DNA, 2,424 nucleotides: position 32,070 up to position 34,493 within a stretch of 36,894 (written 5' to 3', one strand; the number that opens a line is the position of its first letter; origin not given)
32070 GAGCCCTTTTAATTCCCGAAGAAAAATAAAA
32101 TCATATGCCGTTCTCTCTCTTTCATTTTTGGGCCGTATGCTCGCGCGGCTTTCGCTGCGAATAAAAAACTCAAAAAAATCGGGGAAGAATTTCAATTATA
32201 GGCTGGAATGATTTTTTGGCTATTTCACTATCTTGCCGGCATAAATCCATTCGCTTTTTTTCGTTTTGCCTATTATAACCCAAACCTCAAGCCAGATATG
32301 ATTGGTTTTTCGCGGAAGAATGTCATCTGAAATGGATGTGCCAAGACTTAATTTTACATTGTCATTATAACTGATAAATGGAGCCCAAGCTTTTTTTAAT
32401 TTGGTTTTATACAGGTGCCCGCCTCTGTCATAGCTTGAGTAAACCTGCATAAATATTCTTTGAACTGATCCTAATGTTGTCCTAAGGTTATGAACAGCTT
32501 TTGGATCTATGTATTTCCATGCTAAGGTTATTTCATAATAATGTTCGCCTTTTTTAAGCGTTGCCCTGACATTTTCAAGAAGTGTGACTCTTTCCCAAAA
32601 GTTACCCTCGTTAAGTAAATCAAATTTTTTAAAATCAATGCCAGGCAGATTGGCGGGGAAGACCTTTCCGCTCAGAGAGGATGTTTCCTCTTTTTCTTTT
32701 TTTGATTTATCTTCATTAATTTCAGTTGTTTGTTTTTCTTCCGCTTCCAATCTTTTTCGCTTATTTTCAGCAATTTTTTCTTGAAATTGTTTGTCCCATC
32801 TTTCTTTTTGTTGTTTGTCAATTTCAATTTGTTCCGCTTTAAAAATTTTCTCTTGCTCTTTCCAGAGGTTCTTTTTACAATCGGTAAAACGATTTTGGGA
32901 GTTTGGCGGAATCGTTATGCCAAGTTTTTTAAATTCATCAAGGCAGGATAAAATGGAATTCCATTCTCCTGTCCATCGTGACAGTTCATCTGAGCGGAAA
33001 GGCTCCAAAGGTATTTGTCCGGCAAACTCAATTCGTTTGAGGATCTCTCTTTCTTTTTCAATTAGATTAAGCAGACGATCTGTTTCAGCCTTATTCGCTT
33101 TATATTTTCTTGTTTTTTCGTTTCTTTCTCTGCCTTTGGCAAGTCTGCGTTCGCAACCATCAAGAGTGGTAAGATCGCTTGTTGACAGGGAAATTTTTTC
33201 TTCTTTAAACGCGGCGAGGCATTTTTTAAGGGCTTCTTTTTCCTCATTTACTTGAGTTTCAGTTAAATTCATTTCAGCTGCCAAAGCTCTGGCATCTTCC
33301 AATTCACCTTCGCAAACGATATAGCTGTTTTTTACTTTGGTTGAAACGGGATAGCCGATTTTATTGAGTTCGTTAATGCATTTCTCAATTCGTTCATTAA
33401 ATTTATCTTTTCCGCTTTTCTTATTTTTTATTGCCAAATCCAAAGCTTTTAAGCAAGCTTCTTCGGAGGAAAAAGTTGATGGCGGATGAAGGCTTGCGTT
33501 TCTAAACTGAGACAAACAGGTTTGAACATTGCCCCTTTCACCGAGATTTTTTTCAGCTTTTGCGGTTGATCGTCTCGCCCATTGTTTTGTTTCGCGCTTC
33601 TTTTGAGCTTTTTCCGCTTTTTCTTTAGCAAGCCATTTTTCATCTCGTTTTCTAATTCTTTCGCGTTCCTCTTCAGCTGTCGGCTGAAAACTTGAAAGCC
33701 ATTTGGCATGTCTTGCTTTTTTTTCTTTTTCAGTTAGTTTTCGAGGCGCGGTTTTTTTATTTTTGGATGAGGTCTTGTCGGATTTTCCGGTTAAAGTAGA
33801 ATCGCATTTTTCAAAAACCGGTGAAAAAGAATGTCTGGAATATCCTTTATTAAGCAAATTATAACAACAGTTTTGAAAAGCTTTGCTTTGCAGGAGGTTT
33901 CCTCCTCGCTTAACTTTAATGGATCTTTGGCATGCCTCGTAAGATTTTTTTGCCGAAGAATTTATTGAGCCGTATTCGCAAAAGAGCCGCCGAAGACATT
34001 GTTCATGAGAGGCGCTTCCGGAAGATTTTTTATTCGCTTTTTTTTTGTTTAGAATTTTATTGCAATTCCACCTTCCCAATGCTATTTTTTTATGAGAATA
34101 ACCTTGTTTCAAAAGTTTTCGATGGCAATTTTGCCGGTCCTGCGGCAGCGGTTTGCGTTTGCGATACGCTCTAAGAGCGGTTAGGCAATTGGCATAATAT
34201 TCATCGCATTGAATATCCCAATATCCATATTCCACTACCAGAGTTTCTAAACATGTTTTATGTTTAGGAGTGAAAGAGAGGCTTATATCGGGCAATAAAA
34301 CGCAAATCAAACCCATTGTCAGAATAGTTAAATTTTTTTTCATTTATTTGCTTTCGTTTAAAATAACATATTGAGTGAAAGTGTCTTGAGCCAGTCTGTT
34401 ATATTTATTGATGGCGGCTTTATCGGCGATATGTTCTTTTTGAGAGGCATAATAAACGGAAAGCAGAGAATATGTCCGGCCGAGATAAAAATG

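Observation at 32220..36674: Translationally abutting gene pair for two large secreted proteins of unknown family (TPR-like 776 aa + Cys-repeat/coiled-coil 707 aa)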

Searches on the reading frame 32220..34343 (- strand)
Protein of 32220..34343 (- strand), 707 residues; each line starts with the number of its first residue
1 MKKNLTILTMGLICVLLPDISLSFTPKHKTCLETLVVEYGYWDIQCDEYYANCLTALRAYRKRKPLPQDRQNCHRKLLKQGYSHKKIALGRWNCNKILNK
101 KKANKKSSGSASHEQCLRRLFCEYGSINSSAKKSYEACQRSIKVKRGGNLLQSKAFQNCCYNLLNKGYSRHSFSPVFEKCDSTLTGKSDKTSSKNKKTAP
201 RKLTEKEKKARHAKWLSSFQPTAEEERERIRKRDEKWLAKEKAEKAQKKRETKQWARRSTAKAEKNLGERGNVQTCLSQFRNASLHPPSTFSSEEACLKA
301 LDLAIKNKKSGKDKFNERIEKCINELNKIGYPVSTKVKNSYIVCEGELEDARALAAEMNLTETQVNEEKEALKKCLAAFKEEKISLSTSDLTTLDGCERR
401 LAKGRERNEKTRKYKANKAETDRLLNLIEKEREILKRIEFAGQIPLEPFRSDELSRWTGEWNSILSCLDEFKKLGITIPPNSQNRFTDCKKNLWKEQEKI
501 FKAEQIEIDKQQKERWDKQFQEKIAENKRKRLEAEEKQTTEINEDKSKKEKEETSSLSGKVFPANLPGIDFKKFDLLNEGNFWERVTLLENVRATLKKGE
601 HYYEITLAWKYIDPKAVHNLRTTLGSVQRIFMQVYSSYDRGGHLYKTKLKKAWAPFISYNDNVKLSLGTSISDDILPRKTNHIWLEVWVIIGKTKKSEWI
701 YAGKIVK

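Call 4: search_protein_families(library=pfam, proteins=[window:32220-34343:-], max_evalue=1)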
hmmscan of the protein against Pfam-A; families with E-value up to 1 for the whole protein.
window:32220-34343:- (707 aa): 0 families

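Call 5: search_protein_families(library=ncbifam, proteins=[window:32220-34343:-], max_evalue=1)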
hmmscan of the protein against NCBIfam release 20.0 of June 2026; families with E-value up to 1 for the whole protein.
window:32220-34343:- (707 aa): 0 families

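Call 8: find_homologous_proteins(query=window:32220-34343:-)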
Query window:32220-34343:- (707 aa): 1 proteins with E <= 0.001 among 8000 candidates.
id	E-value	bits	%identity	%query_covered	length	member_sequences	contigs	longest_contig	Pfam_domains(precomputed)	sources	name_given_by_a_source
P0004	5.5e-241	820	53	100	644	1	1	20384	-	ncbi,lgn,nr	ncbi:MAG: hypothetical protein L6420_10735 [Elusimicrobia bacterium]|nr:hypothetical protein [Elusim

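Call 15: search_solved_structures(query=A2, max_evalue=1)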
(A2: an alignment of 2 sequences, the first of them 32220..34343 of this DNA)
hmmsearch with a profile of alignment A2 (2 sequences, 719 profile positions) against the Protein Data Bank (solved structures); distinct sequences matched with E-value up to 1: 0.

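Call 24: find_related_loci(query=A2, collection=genome_contigs, flank=6000)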
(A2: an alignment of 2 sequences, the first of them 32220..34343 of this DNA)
Query A2 (707 aa) in genome_contigs; peptide patterns used: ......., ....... (x = any residue, [..] = any of these).
60 stretches matched a pattern; 1 encode a relative of the query (tblastn E <= 1e-3); 1 distinct loci.
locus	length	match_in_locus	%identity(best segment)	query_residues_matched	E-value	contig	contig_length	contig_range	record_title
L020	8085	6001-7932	53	1-707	0e+0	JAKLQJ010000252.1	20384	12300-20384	MAG: Elusimicrobia bacterium isolate bin N2.88 k141_436464, whole genome shotgun sequence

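Call 67: search_protein_families(library=pfam, proteins=[P0004], max_evalue=1)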
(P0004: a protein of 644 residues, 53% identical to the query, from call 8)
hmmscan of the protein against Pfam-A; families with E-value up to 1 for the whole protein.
P0004 (644 aa): 1 family
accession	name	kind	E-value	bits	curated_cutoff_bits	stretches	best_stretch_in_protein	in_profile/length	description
PF19682.4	DUF6184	-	0.32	11.7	25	1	267-326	18-75/81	Family of unknown function (DUF6184)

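Call 68: search_protein_families(library=phrogs, proteins=[window:32220-34343:-], max_evalue=0.1)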
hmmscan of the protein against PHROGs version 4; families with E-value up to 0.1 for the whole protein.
window:32220-34343:- (707 aa): 1 family
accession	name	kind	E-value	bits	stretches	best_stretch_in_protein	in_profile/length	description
phrog_11108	-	unknown function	0.07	14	0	115-185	11-81/180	-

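Call 69: search_protein_families(library=padloc, proteins=[window:32220-34343:-], max_evalue=0.1)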
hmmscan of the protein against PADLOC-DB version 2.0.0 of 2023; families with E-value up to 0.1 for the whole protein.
window:32220-34343:- (707 aa): 0 families
